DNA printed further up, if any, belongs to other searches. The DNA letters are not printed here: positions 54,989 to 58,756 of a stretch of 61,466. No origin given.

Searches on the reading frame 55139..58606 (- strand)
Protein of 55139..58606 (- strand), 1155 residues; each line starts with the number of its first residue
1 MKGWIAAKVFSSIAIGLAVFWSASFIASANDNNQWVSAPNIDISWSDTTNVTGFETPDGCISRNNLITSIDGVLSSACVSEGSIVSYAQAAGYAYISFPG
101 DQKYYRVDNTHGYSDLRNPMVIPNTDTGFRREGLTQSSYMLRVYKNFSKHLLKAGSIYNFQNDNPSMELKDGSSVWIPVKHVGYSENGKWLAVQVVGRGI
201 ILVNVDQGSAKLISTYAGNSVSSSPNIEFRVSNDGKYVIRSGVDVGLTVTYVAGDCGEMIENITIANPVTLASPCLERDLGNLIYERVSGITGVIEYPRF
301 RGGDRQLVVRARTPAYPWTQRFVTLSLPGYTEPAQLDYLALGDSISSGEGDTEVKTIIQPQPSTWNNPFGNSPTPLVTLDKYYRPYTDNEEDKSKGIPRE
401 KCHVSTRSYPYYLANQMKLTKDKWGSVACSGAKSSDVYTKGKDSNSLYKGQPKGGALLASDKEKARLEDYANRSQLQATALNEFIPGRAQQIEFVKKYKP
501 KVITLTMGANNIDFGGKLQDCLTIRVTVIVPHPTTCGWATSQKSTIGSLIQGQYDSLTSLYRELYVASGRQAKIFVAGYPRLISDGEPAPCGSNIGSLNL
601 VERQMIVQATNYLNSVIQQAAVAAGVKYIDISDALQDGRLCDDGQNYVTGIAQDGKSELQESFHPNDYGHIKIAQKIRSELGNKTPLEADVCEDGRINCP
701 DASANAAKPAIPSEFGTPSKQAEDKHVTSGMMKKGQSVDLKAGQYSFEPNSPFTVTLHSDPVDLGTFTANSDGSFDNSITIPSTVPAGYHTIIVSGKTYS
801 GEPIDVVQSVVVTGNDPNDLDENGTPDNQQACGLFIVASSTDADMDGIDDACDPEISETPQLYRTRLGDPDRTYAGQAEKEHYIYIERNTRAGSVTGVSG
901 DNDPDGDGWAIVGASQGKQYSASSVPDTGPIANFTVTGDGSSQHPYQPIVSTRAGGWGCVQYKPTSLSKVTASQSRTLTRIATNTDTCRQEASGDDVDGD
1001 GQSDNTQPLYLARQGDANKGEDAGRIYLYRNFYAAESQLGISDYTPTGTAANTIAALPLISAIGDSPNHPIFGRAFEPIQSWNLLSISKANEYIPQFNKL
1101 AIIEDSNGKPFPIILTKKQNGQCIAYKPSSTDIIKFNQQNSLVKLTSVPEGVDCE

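Call 5: search_protein_families(library=pfam, proteins=[window:55139-58606:-], max_evalue=0.01)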
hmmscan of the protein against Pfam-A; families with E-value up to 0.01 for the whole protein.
window:55139-58606:- (1155 aa): 2 families
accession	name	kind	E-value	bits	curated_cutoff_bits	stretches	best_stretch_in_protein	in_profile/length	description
PF13472.12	Lipase_GDSL_2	-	1.8e-11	45.3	32.9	1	487-670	50-176/178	GDSL-like Lipase/Acylhydrolase family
PF00657.28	Lipase_GDSL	-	6e-07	30.3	23.6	1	338-677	1-208/208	GDSL-like Lipase/Acylhydrolase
